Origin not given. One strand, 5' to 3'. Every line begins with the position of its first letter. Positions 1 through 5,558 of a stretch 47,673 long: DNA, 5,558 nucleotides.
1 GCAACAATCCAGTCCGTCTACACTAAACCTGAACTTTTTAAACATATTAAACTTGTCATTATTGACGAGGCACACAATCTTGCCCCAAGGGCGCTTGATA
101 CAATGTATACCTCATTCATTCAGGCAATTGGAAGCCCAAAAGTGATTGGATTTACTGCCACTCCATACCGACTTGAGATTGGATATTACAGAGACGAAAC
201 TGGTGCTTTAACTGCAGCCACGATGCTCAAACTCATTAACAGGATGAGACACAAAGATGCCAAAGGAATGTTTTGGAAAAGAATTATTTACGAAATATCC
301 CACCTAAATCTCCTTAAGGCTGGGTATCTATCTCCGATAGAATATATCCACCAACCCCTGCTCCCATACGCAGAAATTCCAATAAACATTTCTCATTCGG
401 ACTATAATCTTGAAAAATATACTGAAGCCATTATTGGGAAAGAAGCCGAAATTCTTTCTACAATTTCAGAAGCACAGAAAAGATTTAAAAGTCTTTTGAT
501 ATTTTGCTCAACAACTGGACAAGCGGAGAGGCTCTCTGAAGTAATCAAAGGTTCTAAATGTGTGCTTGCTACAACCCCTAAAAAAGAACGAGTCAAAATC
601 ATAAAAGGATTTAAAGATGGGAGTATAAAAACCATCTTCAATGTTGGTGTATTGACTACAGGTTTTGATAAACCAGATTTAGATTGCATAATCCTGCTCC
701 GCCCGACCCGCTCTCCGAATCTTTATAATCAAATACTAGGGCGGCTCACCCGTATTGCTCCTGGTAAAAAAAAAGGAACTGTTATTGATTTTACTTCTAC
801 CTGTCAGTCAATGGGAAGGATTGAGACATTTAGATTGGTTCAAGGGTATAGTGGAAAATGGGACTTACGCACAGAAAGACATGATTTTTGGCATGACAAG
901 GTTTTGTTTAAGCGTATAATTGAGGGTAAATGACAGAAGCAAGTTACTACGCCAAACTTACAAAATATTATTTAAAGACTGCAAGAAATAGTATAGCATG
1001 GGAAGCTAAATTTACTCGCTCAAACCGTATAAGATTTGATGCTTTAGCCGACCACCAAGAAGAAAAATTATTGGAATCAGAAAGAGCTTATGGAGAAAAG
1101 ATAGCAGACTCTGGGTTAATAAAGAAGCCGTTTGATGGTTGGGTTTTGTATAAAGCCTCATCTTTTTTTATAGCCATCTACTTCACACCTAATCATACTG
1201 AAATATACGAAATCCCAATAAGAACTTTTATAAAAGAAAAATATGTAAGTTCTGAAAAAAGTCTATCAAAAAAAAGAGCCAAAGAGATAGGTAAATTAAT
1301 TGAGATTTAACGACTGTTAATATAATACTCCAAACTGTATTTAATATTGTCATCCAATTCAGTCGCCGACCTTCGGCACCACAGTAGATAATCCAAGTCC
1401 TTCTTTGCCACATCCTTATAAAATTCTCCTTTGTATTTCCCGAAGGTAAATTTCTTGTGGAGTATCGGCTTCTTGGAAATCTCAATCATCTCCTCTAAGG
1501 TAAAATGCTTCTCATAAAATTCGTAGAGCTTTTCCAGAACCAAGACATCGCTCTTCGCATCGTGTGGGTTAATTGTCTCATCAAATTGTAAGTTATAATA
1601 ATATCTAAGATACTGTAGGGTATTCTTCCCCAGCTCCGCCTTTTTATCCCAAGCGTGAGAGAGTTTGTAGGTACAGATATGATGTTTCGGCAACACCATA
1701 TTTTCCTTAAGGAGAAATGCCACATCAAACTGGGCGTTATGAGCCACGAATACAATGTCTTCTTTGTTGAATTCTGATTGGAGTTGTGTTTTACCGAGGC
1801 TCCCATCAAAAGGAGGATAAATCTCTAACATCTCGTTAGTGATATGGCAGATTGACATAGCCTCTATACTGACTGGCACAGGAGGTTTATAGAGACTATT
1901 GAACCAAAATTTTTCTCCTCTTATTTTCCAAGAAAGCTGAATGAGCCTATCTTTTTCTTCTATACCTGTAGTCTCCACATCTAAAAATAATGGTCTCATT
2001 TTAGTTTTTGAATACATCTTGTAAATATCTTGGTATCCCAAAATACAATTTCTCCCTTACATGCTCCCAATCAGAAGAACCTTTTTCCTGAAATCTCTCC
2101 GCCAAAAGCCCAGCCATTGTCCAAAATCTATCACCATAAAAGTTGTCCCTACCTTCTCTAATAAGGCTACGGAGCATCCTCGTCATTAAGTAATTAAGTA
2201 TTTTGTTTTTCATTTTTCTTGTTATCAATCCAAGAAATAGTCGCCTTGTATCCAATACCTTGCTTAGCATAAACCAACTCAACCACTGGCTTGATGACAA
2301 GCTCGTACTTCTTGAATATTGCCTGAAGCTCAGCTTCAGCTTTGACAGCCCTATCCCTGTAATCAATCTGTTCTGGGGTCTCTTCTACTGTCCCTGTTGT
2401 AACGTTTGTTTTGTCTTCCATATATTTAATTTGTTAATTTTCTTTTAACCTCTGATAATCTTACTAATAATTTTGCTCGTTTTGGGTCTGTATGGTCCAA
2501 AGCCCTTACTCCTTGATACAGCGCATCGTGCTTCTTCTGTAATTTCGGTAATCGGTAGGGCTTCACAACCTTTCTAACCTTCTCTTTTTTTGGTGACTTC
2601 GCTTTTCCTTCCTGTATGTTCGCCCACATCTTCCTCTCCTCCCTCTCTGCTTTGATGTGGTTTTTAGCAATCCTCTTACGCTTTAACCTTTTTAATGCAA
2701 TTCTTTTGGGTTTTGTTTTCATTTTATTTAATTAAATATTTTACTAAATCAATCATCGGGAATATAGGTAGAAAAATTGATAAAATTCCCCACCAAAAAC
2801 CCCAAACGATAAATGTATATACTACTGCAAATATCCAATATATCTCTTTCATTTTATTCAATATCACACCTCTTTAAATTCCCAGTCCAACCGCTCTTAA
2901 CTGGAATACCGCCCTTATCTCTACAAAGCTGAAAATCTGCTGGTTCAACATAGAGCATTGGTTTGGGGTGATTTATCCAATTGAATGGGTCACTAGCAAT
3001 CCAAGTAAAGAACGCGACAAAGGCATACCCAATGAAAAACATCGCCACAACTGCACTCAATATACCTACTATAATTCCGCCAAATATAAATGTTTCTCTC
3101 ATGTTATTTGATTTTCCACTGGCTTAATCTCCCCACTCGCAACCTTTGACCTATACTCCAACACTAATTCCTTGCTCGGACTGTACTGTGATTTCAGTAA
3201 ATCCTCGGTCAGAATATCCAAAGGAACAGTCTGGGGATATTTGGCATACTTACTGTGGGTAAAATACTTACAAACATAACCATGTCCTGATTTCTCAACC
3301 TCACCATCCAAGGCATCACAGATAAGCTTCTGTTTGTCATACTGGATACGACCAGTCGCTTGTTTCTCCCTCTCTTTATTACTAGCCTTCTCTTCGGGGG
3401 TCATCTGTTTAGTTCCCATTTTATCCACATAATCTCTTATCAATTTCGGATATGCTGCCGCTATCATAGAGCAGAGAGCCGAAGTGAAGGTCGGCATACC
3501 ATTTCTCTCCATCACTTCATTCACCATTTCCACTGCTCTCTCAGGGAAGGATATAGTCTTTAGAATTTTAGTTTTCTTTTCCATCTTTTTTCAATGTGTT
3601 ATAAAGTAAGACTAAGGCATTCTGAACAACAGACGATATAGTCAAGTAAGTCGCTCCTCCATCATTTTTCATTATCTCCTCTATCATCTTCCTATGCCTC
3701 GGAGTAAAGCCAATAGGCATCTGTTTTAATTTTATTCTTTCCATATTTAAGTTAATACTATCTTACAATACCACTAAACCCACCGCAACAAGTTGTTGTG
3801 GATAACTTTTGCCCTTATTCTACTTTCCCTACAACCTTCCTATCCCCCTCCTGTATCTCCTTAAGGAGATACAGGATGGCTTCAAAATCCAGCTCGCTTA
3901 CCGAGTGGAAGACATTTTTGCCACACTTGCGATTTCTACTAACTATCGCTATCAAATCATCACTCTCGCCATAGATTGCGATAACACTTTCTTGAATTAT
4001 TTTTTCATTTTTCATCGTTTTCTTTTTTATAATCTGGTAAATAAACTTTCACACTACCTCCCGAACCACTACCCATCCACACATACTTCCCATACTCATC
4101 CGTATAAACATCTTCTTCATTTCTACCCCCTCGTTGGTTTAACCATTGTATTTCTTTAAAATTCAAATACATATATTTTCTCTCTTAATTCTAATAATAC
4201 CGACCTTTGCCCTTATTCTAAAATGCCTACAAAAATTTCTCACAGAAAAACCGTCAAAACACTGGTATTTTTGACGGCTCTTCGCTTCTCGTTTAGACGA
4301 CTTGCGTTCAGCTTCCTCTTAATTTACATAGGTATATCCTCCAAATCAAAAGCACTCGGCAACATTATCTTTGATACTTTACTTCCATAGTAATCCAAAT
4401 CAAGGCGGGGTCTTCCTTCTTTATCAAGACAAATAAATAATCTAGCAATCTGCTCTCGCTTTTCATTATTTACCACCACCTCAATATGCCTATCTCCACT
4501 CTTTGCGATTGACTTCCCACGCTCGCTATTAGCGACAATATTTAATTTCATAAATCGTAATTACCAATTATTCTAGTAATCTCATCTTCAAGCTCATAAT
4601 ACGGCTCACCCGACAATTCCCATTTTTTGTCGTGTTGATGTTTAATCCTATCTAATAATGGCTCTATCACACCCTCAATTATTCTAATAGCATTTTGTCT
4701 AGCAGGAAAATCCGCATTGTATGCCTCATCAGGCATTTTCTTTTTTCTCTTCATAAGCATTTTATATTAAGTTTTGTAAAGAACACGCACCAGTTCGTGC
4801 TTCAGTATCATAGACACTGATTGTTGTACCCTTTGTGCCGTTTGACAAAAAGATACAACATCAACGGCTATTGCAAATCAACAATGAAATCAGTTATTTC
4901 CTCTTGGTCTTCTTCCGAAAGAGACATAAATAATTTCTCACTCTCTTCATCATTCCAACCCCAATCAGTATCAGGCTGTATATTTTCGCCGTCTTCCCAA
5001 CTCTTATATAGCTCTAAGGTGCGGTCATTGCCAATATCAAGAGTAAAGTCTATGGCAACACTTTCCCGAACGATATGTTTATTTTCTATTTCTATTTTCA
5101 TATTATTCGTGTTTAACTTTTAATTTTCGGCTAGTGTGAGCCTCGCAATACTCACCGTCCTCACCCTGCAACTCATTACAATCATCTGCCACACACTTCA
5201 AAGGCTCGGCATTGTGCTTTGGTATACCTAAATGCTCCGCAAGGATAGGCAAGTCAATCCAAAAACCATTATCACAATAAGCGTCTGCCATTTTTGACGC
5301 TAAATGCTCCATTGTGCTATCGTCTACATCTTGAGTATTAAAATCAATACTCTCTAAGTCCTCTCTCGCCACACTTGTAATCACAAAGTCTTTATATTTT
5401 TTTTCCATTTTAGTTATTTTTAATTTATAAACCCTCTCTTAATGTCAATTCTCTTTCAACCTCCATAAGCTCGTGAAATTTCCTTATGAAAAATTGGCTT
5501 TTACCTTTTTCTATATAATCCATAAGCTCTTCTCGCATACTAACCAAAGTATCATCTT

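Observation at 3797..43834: DnaA-box-type 9-mers sit at a fixed distance (32-34 nt) upstream of the -10 elements of four rightward promoters, including the -35-less late promoters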

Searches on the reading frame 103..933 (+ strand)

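Call 46: search_protein_families(library=pfam, proteins=[window:103-933:+], max_evalue=0.05)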
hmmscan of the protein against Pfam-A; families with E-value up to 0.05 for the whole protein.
window:103-933:+ (276 aa): 3 families
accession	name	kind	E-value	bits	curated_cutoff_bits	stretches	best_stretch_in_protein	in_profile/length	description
PF00271.37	Helicase_C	-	3.2e-14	53.5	23.5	1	121-218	10-109/110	Helicase conserved C-terminal domain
PF16203.11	ERCC3_RAD25_C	-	0.0044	16.8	27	1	151-220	82-153/248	ERCC3/RAD25/XPB C-terminal helicase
PF22679.2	T1R_D3-like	-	0.032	15.1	27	1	171-231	94-157/158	Type I restriction enzyme subunit R domain 3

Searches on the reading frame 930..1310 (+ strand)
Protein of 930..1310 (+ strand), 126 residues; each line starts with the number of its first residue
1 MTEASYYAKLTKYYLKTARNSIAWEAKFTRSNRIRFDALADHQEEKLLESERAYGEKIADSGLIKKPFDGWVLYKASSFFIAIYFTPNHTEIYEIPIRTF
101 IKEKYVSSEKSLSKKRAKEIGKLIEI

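Call 46: search_protein_families(library=pfam, proteins=[window:930-1310:+], max_evalue=0.05)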
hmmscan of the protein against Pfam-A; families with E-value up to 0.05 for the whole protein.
window:930-1310:+ (126 aa): 1 family
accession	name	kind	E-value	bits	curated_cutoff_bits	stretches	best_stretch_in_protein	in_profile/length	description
PF03838.20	RecU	-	0.0031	17.9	25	0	16-53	59-96/162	Recombination protein U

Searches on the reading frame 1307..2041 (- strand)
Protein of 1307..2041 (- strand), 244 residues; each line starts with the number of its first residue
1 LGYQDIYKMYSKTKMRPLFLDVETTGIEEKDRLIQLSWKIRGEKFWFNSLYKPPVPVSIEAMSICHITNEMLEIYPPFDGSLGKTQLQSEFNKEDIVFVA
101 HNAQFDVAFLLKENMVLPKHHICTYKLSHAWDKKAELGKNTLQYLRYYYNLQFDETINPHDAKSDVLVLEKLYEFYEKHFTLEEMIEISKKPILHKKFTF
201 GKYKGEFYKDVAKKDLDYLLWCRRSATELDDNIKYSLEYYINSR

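Call 45: search_protein_families(library=pfam, proteins=[window:1307-2041:-], max_evalue=0.05)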
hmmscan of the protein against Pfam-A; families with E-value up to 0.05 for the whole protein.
window:1307-2041:- (244 aa): 3 families
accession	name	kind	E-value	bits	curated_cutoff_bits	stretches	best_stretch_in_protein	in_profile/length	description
PF00929.31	RNase_T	-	4e-14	53.9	24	1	19-172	2-163/164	Exonuclease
PF20600.3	ExoX-like_C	-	4.8e-09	35.9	26.5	1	198-222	1-25/30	Exodeoxyribonuclease X-like C-terminal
PF01612.26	DNA_pol_A_exo1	-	0.00057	20.2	23.6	1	84-141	65-122/173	3'-5' exonuclease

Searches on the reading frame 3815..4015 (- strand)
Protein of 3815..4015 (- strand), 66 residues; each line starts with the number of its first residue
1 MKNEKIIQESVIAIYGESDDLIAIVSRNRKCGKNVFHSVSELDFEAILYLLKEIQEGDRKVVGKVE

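Call 12: search_protein_families(library=pfam, proteins=[window:3815-4015:-], max_evalue=0.01)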
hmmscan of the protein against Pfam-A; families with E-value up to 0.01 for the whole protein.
window:3815-4015:- (66 aa): 0 families

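Call 13: search_protein_families(library=phrogs, proteins=[window:3815-4015:-], max_evalue=0.001)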
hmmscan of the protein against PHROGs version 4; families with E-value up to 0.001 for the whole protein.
window:3815-4015:- (66 aa): 0 families

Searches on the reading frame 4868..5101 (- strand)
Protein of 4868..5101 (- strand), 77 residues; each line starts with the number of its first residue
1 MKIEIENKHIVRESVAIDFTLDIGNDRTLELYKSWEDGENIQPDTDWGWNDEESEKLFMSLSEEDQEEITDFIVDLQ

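Call 45: search_protein_families(library=pfam, proteins=[window:4868-5101:-], max_evalue=0.05)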
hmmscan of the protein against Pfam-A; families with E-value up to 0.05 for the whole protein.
window:4868-5101:- (77 aa): 0 families

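Call 84: search_protein_families(library=phrogs, proteins=[window:4868-5101:-], max_evalue=0.01)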
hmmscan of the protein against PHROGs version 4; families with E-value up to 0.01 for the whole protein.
window:4868-5101:- (77 aa): 0 families

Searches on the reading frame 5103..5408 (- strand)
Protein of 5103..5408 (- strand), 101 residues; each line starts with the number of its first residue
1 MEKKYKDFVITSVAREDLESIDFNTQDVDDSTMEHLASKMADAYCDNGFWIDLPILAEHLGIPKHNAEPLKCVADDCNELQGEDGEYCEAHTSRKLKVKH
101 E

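Call 45: search_protein_families(library=pfam, proteins=[window:5103-5408:-], max_evalue=0.05)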
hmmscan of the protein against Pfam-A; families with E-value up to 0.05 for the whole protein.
window:5103-5408:- (101 aa): 0 families

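Call 84: search_protein_families(library=phrogs, proteins=[window:5103-5408:-], max_evalue=0.01)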
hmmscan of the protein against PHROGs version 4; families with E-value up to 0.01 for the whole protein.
window:5103-5408:- (101 aa): 1 family
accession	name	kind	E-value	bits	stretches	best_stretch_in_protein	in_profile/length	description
phrog_31861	-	unknown function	0.0019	19.2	0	51-87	2-38/83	-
